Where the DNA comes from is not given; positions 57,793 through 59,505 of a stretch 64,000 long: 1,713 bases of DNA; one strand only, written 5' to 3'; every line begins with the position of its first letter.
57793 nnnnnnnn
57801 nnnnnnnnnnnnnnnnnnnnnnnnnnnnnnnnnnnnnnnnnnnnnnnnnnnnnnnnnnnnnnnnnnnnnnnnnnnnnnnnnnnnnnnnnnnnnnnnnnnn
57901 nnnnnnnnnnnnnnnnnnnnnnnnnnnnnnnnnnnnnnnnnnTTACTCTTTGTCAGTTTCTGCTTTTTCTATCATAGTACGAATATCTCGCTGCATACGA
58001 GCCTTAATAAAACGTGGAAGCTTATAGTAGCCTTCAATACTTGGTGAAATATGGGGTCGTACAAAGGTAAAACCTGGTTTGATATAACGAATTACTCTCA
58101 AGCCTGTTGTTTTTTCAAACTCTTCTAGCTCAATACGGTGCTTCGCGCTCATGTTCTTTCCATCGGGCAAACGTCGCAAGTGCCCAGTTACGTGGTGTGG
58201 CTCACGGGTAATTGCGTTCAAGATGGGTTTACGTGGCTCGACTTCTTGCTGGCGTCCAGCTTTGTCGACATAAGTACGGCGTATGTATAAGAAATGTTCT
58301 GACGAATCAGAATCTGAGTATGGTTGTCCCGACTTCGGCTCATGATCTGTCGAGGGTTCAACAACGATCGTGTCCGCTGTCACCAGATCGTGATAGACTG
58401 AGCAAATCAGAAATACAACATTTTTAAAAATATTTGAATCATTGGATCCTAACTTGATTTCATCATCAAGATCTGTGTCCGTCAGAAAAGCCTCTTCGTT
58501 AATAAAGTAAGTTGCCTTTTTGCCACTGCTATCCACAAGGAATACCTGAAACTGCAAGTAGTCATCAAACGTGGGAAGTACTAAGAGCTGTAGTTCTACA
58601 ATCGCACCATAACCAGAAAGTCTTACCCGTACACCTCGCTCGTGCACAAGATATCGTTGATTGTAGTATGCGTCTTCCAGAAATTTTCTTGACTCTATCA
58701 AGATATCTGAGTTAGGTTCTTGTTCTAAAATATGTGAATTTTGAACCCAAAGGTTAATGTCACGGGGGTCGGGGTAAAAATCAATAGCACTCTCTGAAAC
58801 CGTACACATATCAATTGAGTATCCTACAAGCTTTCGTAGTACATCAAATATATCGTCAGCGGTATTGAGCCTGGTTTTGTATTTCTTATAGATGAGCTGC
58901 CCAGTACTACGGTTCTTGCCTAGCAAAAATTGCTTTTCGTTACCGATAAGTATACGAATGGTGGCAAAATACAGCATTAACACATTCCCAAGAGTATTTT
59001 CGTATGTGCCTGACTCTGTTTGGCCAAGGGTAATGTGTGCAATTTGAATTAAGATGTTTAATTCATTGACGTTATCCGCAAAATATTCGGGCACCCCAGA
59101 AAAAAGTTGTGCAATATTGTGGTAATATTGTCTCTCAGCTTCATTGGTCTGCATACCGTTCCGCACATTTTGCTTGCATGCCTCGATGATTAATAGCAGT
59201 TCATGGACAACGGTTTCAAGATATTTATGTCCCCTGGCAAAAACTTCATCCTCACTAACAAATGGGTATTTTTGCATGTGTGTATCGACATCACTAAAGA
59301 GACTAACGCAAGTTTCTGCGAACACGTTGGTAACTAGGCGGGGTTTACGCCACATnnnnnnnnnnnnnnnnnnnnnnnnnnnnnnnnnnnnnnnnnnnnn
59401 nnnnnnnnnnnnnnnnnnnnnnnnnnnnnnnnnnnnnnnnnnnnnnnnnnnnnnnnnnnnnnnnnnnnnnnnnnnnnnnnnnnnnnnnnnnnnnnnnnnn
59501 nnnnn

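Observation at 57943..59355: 471-aa orphan protein with no detectable family signature inside the S10-operon insertion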

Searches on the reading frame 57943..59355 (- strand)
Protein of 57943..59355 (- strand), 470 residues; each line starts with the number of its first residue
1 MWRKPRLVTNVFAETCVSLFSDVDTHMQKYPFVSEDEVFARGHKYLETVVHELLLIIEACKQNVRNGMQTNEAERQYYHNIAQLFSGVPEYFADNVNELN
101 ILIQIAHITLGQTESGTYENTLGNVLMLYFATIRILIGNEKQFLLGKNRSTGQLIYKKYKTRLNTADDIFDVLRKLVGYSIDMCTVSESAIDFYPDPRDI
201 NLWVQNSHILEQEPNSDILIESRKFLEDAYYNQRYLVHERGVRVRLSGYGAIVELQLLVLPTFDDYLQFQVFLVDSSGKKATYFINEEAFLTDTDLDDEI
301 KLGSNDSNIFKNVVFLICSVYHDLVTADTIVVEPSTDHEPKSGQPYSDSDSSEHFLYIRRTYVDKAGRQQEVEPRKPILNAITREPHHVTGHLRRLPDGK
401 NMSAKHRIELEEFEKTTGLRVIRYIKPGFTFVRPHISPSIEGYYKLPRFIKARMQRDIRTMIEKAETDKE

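Call 3: search_protein_families(library=pfam, proteins=[window:57943-59355:-], max_evalue=1)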
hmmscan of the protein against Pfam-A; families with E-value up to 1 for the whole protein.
window:57943-59355:- (470 aa): 1 family
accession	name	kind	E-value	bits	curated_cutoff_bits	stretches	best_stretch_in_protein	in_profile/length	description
PF23857.1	Phage_TAC_19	-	0.44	11.2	27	0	284-331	24-73/109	Phage tail chaperone protein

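Call 4: search_protein_families(library=phrogs, proteins=[window:57943-59355:-], max_evalue=1)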
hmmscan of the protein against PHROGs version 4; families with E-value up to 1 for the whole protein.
window:57943-59355:- (470 aa): 0 families

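Call 5: search_protein_families(library=padloc, proteins=[window:57943-59355:-], max_evalue=1)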
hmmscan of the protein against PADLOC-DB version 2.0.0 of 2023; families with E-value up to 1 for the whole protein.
window:57943-59355:- (470 aa): 0 families
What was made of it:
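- Closest known: Single-protein abortive-infection or defence effectors. Different: No PADLOC model matches (call 5).
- PADLOC gives no match (call 5).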

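Call 6: search_solved_structures(query=window:57943-59355:-, max_evalue=10)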
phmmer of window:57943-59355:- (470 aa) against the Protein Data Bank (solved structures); distinct sequences matched with E-value up to 10: 1.
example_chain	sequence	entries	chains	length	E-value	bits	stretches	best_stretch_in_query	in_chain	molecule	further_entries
9h71_C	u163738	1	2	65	0.38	12.6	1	60-96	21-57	KITbp (de novo designed minibinder protein towards the receptor tyrosine kinase KIT)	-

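Call 7: find_homologous_proteins(query=window:57943-59355:-, max_evalue=0.001)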
Query window:57943-59355:- (470 aa): 35 proteins with E <= 0.001 among 4275 candidates.
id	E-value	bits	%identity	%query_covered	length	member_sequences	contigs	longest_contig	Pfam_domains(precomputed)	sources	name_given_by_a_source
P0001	3.5e-216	736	100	70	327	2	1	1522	-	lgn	-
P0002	2.2e-37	147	28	100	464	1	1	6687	-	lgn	-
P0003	3.9e-37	146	33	70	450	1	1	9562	-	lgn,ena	-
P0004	3.0e-35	140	33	73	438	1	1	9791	-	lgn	-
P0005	1.6e-34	138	29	84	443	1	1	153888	-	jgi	jgi:hypothetical protein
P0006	4.2e-34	136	28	98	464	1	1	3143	-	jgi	-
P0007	3.1e-32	130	31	73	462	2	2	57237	-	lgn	-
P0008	3.5e-30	123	30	76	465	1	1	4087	-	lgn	-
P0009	4.2e-30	123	31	71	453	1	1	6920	-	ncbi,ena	-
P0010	5.4e-30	123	29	79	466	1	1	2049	-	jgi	-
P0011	5.8e-30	123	27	100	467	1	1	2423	-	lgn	-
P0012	4.0e-29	120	33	71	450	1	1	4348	-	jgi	jgi:hypothetical protein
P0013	1.1e-27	115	26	97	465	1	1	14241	-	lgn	-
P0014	2.2e-27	114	28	100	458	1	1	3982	-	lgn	-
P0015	3.0e-26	110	28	99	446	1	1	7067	-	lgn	-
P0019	3.2e-25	107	26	99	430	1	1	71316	-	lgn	-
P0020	7.1e-25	106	26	98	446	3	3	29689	-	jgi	jgi:hypothetical protein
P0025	1.3e-23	102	29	71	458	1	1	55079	-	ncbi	-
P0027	5.5e-22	96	28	73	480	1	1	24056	-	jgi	-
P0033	5.9e-20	90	22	91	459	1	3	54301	-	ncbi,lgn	-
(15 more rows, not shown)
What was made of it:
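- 57943..59355 (-): CDS of the 470-aa protein, including the stop codon at 57943-57945. NCBI MFO0862463.1, 'hypothetical protein U0516_01970', Candidatus Saccharibacteria MAG. 35 homologs with E down to 2e-37 (call 7).
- Checked: 'Orphan': 35 homologs of 430-480 aa exist (E 2e-37 to 4e-16) (call 7).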

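Call 8: search_protein_families(library=ncbifam, proteins=[window:57943-59355:-], max_evalue=1)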
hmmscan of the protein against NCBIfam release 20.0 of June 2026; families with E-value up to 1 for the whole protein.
window:57943-59355:- (470 aa): 0 families
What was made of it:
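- On Any curated protein family (Pfam-A, NCBIfam, PHROGs, PADLOC): The other libraries give nothing (calls 3, 4, 5, 8).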

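Call 13: find_encoding_contigs(protein=P0005, flank=10000, max_places=2)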
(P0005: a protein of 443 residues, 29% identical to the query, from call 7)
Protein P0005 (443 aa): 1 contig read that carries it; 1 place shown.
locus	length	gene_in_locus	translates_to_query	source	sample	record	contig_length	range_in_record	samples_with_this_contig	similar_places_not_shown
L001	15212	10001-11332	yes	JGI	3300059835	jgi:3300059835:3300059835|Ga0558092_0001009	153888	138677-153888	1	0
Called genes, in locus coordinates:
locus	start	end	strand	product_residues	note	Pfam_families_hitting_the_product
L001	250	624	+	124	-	-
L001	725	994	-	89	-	-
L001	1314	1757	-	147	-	-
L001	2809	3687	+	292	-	PF03773:ArsP_1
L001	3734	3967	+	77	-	PF09851:SHOCT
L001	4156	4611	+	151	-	PF08448:PAS_4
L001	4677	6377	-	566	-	PF02683:DsbD_TM (weak), PF13386:DsbD_2 (weak), PF00578:AhpC-TSA, PF08534:Redoxin, PF13905:Thioredoxin_8, PF17991:Thioredoxin_10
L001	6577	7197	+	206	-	-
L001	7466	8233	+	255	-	PF02195:ParB_N, PF17762:HTH_ParB, PF08535:KorB (faint)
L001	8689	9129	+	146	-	-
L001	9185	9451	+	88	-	-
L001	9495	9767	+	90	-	-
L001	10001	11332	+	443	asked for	-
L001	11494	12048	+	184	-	-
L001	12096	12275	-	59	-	-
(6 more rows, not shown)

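Call 14: find_encoding_contigs(protein=P0019, flank=10000, max_places=2)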
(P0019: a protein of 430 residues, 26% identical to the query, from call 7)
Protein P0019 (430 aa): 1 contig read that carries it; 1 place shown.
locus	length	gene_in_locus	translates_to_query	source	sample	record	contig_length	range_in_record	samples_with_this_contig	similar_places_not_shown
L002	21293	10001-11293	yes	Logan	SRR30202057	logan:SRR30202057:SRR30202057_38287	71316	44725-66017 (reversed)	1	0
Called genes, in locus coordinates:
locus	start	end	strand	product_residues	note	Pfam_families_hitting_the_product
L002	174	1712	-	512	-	PF00239:Resolvase, PF07508:Recombinase, PF13408:Zn_ribbon_recom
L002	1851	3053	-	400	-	-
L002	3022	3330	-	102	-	PF04026:SpoVG (weak)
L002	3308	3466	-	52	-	-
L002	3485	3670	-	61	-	-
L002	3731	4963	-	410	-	-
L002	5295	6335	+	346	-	PF00145:DNA_methylase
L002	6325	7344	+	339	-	PF09565:RE_NgoFVII, PF13091:PLDc_2 (faint), PF20731:RE_NgoFVII_C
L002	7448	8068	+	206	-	-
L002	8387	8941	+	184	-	-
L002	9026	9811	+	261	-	-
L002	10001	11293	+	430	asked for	-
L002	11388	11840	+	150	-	PF10604:Polyketide_cyc2 (faint), PF08327:AHSA1 (weak)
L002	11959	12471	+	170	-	PF06445:GyrI-like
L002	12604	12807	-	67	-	-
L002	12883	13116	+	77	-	PF18893:DUF5652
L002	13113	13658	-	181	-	-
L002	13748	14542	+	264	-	PF01551:Peptidase_M23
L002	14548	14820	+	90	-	-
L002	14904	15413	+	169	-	-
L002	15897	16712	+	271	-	PF24827:AstE_AspA_cat, PF04952:AstE_AspA_hybrid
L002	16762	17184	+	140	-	PF08818:DUF1801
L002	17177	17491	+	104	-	PF13376:OmdA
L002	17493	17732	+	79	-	PF14242:DUF4342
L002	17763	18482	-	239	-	PF13386:DsbD_2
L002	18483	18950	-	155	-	PF00085:Thioredoxin, PF13098:Thioredoxin_2 (weak)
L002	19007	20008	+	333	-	PF04616:Glyco_hydro_43 (faint), PF25852:DUF6242_C (faint)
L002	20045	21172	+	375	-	-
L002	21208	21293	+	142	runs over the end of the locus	-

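Call 15: find_encoding_contigs(protein=P0007, flank=10000, max_places=2)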
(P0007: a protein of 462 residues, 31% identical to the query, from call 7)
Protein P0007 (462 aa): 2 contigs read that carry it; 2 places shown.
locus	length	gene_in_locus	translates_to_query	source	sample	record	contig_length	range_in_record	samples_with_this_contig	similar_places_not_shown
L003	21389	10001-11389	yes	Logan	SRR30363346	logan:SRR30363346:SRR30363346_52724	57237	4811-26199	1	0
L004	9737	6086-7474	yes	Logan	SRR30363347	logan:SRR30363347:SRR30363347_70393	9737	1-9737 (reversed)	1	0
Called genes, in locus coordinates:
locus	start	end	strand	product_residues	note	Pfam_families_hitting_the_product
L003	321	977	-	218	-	PF01551:Peptidase_M23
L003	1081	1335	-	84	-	PF04226:Transgly_assoc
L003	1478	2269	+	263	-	PF04542:Sigma70_r2, PF04545:Sigma70_r4, PF08281:Sigma70_r4_2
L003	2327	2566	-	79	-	PF14242:DUF4342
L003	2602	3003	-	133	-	PF07883:Cupin_2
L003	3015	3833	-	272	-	PF18761:Heliorhodopsin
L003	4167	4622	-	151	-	-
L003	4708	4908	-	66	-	-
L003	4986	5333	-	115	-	PF08818:DUF1801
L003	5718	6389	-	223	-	PF01551:Peptidase_M23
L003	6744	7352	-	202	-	PF06445:GyrI-like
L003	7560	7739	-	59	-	-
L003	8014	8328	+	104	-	PF13376:OmdA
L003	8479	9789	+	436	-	-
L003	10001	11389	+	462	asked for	-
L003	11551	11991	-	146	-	-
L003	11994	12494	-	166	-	PF13274:SocA_Panacea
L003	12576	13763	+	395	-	-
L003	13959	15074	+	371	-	-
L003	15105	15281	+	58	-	PF08279:HTH_11 (weak), PF12728:HTH_17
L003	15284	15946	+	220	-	PF27258:NspV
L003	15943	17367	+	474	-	-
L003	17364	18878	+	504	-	PF00239:Resolvase, PF07508:Recombinase, PF13408:Zn_ribbon_recom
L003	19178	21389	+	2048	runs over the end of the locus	PF24517:CBM96, PF20148:DUF6531, PF05593:RHS_repeat, PF25023:TEN_YD-shell (weak), PF13385:Laminin_G_3, PF25023:TEN_YD-shell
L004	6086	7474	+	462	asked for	-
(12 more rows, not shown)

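Call 19: find_encoding_contigs(protein=P0025, flank=10000, max_places=2)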
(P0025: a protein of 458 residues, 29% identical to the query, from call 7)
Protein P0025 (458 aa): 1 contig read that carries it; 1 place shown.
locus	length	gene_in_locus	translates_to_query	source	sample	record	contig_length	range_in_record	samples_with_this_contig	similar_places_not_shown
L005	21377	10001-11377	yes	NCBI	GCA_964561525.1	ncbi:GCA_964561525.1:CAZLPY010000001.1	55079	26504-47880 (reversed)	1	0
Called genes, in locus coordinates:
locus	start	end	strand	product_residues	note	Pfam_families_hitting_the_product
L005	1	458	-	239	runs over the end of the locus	PF18912:DZR_2, PF00156:Pribosyltran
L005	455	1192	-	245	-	PF01978:TrmB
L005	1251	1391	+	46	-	-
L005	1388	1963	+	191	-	-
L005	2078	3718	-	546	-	PF00239:Resolvase, PF07508:Recombinase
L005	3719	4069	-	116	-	-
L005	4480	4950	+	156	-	-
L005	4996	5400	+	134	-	-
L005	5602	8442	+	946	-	PF26449:DUF8128 (faint), PF01935:DUF87, PF10412:TrwB_AAD_bind (weak)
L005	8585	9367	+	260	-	PF13814:Replic_Relax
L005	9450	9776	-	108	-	-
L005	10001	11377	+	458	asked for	-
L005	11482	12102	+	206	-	-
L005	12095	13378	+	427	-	PF08843:AbiEii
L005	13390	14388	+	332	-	PF04471:Mrr_cat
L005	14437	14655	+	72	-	PF13560:HTH_31, PF12844:HTH_19, PF01381:HTH_3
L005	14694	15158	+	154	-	-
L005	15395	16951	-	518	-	PF00239:Resolvase, PF07508:Recombinase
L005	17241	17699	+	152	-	-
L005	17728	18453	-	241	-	-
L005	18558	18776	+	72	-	PF12844:HTH_19 (weak), PF13560:HTH_31, PF01381:HTH_3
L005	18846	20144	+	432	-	-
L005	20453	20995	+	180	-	-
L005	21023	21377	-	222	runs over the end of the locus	PF00702:Hydrolase, PF03031:NIF (faint), PF13419:HAD_2, PF13242:Hydrolase_like (weak)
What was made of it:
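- Closest known: Replication initiators of actinomycete-type integrative elements. Same: Similar size, and L005 places the gene beside an FtsK-like translocase, a Replic_Relax protein and recombinases (call 19).
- Several copies sit beside restriction-modification, AbiEii, Mrr and SocA genes, which suits a defence role equally well (calls 14, 15, 19).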

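Call 20: find_encoding_contigs(protein=P0033, flank=10000, max_places=3)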
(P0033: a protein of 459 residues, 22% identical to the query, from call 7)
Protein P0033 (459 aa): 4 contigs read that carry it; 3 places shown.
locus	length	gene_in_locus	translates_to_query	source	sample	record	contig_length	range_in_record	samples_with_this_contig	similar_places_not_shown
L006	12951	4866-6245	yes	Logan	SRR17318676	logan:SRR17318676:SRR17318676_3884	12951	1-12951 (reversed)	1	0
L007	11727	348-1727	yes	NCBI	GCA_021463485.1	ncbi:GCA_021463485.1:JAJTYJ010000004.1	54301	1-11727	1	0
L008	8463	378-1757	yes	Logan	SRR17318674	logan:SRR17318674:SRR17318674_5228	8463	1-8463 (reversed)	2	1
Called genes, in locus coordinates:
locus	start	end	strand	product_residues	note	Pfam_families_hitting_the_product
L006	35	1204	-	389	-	PF09903:DUF2130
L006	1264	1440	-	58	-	PF14168:YjzC (weak)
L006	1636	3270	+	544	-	PF01726:LexA_DNA_bind, PF00717:Peptidase_S24, PF01555:N6_N4_Mtase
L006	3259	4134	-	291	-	-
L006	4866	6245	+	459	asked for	-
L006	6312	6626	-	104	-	-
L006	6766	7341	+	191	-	-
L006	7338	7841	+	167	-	PF04350:PilO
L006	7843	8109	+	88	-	-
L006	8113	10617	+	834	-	PF05157:MshEN, PF00437:T2SSE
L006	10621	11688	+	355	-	PF00437:T2SSE, PF13604:AAA_30 (faint)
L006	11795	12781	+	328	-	PF00482:T2SSF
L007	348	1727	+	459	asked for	-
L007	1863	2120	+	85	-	-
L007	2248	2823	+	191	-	-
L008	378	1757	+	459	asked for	-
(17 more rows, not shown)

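Call 22: find_encoding_contigs(protein=P0020, flank=10000, max_places=2)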
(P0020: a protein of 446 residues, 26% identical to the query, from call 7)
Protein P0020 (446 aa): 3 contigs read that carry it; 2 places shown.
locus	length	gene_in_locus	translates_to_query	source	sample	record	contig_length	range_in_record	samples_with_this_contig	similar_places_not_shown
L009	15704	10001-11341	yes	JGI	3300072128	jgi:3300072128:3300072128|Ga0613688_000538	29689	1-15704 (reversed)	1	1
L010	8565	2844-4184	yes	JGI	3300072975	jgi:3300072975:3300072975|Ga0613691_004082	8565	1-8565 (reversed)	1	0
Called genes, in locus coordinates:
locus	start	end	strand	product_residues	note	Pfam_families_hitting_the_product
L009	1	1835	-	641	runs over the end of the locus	PF00122:E1-E2_ATPase, PF00702:Hydrolase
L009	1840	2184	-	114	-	PF12802:MarR_2 (weak), PF13412:HTH_24 (weak)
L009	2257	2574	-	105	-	-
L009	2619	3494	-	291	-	-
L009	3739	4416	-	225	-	PF27111:Rv1352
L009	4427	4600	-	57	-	-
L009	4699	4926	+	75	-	PF24250:HVO_2718, PF13560:HTH_31, PF12844:HTH_19, PF01381:HTH_3, PF13443:HTH_26 (weak)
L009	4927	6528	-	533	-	PF17419:MauJ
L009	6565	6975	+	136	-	PF00293:NUDIX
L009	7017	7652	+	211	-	PF00753:Lactamase_B (weak), PF13483:Lactamase_B_3, PF23023:Anti-Pycsar_Apyc1 (faint), PF12706:Lactamase_B_2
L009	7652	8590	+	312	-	PF00389:2-Hacid_dh, PF02826:2-Hacid_dh_C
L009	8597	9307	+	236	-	PF00561:Abhydrolase_1, PF07859:Abhydrolase_3 (faint), PF12146:Hydrolase_4, PF12697:Abhydrolase_6 (weak), PF05728:UPF0227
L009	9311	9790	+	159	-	PF01243:PNPOx_N, PF12900:Pyridox_ox_2 (weak)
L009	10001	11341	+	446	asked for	-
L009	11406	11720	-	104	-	-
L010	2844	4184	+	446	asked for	-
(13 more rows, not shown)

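Call 23: find_encoding_contigs(protein=P0027, flank=10000, max_places=2)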
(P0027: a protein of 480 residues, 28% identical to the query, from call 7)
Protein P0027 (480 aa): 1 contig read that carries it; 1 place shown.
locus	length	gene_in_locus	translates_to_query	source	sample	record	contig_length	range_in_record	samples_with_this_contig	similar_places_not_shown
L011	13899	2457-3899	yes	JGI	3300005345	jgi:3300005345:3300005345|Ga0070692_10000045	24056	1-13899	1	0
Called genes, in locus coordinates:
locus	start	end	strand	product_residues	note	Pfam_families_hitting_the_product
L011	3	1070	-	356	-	?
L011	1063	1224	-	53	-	-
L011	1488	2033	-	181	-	PF01245:Ribosomal_L19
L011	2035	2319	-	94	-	PF01016:Ribosomal_L27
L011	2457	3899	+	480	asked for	-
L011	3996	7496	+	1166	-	PF02811:PHP, PF07733:DNA_pol3_alpha, PF17657:DNA_pol3_finger, PF14579:HHH_6, PF01336:tRNA_anti-codon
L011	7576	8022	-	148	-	-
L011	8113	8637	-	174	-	PF03703:bPH_2 (weak)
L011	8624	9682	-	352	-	PF00953:Glycos_transf_4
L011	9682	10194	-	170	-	PF00334:NDK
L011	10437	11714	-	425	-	PF00675:Peptidase_M16, PF05193:Peptidase_M16_C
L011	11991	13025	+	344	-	-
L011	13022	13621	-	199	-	-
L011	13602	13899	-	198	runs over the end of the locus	PF01569:PAP2, PF14378:PAP2_3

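Call 24: predict_structure(alignment_id=A1)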
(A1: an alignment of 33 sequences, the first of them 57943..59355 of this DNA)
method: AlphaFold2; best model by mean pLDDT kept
length: 470 residues; sequences in the alignment: 33
mean_pLDDT: 84.5   pTM: 0.84
mean pLDDT of the five models: 84.5, 81.5, 81.1, 79.5, 77.9
residues with pLDDT >= 90: 205; 70-90: 211; 50-70: 34; < 50: 20
segments of 3 or more residues with pLDDT < 50: 294-305, 341-344, 346-349
pLDDT, mean of each block of 10 residues (from residue 1): 93 91 80 77 91 91 87 89 88 84 84 72 90 94 91 93 96 86 81 91 65 73 92 94 90 92 84 90 81 47 58 91 95 72 49 82 87 93 87 90 94 91 92 85 80 89 81
secondary structure, 60 per line:
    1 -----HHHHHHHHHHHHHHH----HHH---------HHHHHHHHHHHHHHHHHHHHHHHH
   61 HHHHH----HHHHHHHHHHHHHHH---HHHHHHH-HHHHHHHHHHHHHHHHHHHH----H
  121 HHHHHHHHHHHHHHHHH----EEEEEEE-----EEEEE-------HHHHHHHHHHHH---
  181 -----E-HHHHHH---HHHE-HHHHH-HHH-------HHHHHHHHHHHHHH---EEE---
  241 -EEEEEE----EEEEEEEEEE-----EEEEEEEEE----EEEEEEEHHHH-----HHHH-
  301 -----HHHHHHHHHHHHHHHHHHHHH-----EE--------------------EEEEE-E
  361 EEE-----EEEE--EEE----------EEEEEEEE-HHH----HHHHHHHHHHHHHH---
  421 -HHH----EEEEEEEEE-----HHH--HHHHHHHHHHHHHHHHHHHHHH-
elements in order: H6-20 H37-65 H70-84 H88-94 H96-115 H120-137 E142-148 E154-158 H166-177 H188-193 H202-206 H218-231 E235-237 E242-247 E252-261 E267-275 E280-286 H287-290 H296-299 H306-326 E354-358 E360-363 E369-372 E375-377 E388-395 H404-417 E429-437 H448-469

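Call 27: search_protein_representatives(alignment_id=A1)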
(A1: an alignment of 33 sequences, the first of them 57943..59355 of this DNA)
Query: 33 sequences, 444 profile positions. Proteins with E-value up to 0.001 (for the whole library): 180; up to 1e-10: 151; up to 1e-30: 122. The best 150 are listed.
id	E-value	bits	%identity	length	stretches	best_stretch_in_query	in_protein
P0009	9.2e-150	516.0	-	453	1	1-438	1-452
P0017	4.3e-147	507.2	-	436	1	1-438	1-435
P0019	1.1e-142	492.7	-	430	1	1-439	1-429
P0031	2.4e-142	491.6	-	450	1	1-441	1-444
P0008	4.0e-142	490.9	-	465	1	1-441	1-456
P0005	4.5e-142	490.7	-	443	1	1-441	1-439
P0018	6.1e-142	490.3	-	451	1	1-442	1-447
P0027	1.2e-141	489.2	-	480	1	1-443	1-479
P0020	1.3e-141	489.2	-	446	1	1-441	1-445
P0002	4.2e-141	487.5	-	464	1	1-442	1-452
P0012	2.6e-139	481.6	-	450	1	1-442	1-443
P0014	2.8e-137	474.9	-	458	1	1-442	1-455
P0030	4.5e-137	474.2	-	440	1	1-442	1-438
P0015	8.4e-136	470.0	-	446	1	1-440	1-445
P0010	1.1e-135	469.6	-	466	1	1-438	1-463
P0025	2.9e-133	461.7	-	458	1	1-442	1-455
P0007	1.1e-132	459.7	-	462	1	1-441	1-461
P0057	2.0e-73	264.4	-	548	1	48-436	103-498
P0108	1.9e-46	175.5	-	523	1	109-440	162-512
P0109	2.0e-45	172.2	-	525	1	25-435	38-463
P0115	8.1e-43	163.6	-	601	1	63-435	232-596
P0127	2.2e-35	139.1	-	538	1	44-432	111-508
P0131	3.4e-30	121.9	-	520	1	8-431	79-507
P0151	4.0e-14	69.0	-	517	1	38-442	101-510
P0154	4.5e-13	65.5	-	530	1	54-393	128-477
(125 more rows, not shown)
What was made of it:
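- Closest known: Single-protein abortive-infection or defence effectors. Same: It is sometimes found beside RM, Abi or TA genes and is carried by phages and MGEs (calls 14, 15, 19, 27).
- Checked: A profile search finds 180 clusters at 50% identity among 1.84 billion proteins (call 27).
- It is rare: 180 clusters among 1.84 billion (call 27).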
